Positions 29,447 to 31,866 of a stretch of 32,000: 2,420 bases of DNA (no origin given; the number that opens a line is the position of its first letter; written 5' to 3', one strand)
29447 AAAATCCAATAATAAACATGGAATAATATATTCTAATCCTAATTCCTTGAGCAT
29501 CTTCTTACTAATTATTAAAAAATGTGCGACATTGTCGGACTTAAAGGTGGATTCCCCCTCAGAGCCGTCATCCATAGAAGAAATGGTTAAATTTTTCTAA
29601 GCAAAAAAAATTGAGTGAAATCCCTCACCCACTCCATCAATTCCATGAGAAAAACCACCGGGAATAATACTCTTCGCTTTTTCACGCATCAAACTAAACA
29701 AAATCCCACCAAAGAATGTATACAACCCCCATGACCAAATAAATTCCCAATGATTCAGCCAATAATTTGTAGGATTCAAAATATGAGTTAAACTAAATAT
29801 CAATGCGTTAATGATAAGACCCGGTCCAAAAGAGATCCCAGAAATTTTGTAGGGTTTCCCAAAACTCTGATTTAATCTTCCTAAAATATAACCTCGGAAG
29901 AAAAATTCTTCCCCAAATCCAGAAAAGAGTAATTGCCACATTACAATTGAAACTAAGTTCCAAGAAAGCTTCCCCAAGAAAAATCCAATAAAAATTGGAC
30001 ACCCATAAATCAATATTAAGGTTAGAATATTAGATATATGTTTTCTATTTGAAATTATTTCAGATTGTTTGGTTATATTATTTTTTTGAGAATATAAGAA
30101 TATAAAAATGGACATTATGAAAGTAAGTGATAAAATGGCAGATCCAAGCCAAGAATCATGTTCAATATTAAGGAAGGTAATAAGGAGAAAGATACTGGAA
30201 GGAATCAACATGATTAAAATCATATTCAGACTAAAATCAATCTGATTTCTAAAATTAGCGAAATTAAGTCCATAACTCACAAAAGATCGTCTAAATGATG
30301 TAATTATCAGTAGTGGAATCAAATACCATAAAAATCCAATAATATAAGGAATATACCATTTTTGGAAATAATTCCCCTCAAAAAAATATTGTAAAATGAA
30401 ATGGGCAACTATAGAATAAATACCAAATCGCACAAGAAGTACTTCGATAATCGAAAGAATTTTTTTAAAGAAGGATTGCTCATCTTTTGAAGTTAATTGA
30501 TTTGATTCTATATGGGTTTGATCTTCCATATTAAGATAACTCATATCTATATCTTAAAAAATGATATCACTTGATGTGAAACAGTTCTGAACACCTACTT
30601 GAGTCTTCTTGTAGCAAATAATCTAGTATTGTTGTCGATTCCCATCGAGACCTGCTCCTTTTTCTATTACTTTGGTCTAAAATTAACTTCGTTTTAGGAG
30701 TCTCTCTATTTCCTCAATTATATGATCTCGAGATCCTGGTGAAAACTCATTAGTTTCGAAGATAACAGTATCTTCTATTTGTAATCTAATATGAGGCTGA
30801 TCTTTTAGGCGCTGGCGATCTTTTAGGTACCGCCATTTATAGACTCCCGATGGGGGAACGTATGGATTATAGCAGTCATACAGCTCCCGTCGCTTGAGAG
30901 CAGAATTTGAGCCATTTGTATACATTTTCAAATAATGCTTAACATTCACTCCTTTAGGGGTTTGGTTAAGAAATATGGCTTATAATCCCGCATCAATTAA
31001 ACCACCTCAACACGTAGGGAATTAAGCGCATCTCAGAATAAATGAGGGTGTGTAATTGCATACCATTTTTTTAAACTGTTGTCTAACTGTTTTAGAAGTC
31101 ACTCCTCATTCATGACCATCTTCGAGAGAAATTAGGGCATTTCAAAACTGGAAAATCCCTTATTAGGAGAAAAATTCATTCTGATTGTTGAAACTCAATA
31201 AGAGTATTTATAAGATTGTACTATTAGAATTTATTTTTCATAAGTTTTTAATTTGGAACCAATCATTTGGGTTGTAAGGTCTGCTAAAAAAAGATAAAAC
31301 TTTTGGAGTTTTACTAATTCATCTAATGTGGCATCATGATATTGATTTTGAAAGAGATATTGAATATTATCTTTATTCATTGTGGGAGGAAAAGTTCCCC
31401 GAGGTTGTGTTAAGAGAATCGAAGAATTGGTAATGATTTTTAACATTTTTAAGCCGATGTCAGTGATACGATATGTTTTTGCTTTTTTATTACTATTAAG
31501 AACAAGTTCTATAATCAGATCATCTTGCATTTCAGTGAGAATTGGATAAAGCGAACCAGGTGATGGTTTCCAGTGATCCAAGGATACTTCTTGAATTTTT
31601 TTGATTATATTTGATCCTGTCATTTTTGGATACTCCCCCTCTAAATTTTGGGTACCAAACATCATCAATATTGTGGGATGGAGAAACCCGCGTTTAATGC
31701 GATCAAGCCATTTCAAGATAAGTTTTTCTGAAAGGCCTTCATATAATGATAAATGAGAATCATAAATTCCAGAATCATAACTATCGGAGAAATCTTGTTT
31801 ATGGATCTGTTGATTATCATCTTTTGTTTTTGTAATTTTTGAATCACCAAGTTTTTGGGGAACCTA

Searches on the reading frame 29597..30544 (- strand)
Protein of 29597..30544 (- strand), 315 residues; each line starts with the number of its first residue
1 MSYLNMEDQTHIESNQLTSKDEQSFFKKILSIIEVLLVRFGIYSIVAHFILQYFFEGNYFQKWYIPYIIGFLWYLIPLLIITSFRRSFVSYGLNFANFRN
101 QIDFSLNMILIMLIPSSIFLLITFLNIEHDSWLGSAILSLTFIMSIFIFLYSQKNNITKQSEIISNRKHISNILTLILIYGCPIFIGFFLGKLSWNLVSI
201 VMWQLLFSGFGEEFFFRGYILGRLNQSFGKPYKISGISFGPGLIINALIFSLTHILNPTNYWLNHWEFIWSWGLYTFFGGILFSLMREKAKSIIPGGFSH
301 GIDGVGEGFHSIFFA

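Call 8: search_protein_families(library=pfam, proteins=[window:29597-30544:-], max_evalue=0.01)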
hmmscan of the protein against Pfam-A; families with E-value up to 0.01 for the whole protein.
window:29597-30544:- (315 aa): 1 family
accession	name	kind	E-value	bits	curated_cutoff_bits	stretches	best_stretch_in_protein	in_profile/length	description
PF02517.21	Rce1-like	-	9e-15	55.2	22.4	1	195-302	2-89/93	Type II CAAX prenyl endopeptidase Rce1-like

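Call 67: find_homologous_proteins(query=window:29597-30544:-, max_evalue=1e-10)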
Query window:29597-30544:- (315 aa): 19 proteins with E <= 1e-10 among 3262 candidates.
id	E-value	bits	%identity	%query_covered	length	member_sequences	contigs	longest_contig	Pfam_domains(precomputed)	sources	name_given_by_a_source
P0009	9.3e-199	678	100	98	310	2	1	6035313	PF02517.22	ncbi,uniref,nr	ncbi:hypothetical protein NEF87_000232 [Candidatus Lokiarchaeum ossiferum]|uniref:CAAX prenyl protea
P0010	1.3e-59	220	41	93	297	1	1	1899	PF02517.22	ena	-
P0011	1.8e-53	200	43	73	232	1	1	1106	PF02517.22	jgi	jgi:uncharacterized protein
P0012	9.7e-44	168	35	96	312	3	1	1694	PF02517.22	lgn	-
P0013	9.6e-43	165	34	90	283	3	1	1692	PF02517.22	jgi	-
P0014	5.5e-28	116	37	67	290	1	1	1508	PF02517.22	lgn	-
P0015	3.7e-27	114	36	73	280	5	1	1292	PF02517.22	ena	-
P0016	3.2e-26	110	32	87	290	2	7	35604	PF02517.22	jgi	-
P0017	6.3e-26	110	34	73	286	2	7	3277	PF02517.22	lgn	-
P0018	1.5e-24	105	31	76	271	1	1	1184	PF02517.22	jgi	-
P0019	1.7e-22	98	28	88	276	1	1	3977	PF02517.22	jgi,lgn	jgi:hypothetical protein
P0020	2.6e-22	98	31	90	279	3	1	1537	PF02517.22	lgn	-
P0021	1.0e-21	96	31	88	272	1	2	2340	PF02517.22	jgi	jgi:membrane protease YdiL (CAAX protease family)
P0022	1.6e-21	95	30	76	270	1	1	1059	PF02517.22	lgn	-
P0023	2.6e-21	94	32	76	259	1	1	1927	PF02517.22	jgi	-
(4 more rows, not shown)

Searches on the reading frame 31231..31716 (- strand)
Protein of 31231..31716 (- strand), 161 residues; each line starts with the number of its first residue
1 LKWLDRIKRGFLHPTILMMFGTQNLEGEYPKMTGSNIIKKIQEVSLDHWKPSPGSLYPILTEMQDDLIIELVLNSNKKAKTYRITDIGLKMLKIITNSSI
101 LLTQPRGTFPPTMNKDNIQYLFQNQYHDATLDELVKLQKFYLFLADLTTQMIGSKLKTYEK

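Call 8: search_protein_families(library=pfam, proteins=[window:31231-31716:-], max_evalue=0.01)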
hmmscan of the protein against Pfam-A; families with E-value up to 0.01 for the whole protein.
window:31231-31716:- (161 aa): 1 family
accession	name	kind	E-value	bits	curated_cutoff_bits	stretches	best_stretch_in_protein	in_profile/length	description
PF03551.20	PadR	-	8.7e-11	42.1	27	1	31-92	9-73/75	Transcriptional regulator PadR-like family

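Call 57: find_encoding_contigs(protein=window:31231-31716:-, flank=10000, max_places=6)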
Protein window:31231-31716:- (161 aa): 1 contig read that carries it; 1 place shown.
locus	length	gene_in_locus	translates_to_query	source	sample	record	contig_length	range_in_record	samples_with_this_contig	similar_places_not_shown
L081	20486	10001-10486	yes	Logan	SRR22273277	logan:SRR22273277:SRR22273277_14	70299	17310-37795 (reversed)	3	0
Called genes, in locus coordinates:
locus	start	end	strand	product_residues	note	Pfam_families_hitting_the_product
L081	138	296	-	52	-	-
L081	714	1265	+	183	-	PF13302:Acetyltransf_3, PF13420:Acetyltransf_4 (faint), PF00583:Acetyltransf_1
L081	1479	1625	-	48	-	-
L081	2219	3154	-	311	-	-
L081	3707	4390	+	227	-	PF13350:Y_phosphatase3, PF00782:DSPc (faint)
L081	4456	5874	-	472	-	PF16911:PapA_C (weak)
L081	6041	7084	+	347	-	-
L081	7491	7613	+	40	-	-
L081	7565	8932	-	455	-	PF05977:MFS_3, PF07690:MFS_1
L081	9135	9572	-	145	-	PF00881:Nitroreductase, PF14512:TM1586_NiRdase (weak), PF00881:Nitroreductase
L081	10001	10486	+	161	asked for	PF03551:PadR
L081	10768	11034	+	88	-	-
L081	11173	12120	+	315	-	PF02517:Rce1-like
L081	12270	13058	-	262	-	PF14243:R2K_3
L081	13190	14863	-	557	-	-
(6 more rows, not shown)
